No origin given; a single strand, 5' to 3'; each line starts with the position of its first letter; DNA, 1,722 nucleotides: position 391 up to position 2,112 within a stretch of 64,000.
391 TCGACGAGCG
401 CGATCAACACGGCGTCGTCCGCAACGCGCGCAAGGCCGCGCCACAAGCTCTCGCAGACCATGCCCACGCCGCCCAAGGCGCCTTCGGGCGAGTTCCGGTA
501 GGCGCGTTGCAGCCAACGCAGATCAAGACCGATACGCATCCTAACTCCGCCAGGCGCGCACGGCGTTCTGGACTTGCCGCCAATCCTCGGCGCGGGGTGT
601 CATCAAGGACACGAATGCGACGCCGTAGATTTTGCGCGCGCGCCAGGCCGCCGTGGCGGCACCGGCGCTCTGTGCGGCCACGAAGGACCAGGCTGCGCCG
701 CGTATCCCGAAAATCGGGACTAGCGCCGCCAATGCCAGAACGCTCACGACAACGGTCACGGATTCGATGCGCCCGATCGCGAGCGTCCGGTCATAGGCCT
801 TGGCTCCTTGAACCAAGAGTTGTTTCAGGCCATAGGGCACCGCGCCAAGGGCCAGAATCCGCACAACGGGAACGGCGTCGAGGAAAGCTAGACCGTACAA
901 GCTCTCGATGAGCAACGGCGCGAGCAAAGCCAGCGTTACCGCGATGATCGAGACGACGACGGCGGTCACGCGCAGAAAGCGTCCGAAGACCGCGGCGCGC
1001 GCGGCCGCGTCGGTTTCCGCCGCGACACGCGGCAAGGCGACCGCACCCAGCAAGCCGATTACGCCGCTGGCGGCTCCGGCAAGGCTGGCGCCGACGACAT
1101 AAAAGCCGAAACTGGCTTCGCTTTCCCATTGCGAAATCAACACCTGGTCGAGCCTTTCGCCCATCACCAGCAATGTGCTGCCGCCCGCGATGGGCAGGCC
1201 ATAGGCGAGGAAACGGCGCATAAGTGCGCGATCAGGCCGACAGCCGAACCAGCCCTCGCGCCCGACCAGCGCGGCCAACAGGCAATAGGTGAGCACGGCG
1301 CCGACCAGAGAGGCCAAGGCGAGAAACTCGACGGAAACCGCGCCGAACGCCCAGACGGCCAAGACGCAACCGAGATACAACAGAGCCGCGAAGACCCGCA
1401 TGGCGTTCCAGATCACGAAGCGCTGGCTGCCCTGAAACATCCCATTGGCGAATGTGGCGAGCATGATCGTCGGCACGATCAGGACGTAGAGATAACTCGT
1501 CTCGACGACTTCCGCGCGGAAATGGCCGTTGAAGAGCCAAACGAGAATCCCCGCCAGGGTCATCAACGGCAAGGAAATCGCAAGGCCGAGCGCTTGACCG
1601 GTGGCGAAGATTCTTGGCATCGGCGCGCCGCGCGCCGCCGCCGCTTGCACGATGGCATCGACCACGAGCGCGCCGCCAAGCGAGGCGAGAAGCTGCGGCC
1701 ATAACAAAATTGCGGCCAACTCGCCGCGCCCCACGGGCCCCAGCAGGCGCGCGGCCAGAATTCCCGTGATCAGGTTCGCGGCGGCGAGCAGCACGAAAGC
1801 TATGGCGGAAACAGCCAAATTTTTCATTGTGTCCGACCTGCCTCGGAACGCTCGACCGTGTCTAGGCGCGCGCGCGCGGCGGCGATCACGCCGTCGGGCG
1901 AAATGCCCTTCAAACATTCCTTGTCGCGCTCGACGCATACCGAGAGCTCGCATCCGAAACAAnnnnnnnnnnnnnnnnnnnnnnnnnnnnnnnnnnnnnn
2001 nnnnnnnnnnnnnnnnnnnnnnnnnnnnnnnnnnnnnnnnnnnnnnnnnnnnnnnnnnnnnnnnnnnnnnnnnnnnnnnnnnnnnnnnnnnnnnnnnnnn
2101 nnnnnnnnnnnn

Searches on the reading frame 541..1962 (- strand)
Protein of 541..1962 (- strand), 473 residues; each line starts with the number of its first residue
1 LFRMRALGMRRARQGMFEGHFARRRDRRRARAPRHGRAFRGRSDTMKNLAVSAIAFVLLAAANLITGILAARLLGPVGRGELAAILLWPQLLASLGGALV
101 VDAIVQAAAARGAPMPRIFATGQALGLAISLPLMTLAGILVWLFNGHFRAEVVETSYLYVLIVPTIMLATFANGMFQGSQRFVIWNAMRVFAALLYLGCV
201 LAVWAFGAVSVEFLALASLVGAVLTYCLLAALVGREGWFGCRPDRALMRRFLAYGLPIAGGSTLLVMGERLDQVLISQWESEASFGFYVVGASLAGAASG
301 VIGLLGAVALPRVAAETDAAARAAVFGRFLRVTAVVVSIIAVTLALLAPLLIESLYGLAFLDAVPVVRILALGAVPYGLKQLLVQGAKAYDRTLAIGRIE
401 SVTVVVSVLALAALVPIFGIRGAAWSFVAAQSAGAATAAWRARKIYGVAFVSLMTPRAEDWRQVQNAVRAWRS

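Call 21: search_protein_families(library=pfam, proteins=[window:541-1962:-], max_evalue=0.001)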
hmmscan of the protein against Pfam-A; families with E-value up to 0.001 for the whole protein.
window:541-1962:- (473 aa): 2 families
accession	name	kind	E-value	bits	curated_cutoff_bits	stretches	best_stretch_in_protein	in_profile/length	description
PF13440.11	Polysacc_synt_3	-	2.8e-15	56.8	23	1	71-365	3-293/293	Polysaccharide biosynthesis protein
PF01943.22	Polysacc_synt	-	1.7e-14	54.4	28.2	1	47-313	3-270/274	Polysaccharide biosynthesis protein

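Call 22: search_protein_families(library=ncbifam, proteins=[window:541-1962:-], max_evalue=0.01)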
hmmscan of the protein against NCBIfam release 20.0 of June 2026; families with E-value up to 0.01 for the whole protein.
window:541-1962:- (473 aa): 2 families
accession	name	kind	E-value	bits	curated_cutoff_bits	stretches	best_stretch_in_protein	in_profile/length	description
NF058658.1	Oglyco_Wzx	exception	0.00051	19.2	720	1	45-421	10-381/478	O-glycosylation flippase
NF050818.1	PolSacchBiosHfsF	equivalog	0.001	18.2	700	1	125-444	86-405/468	polysaccharide biosynthesis protein HfsF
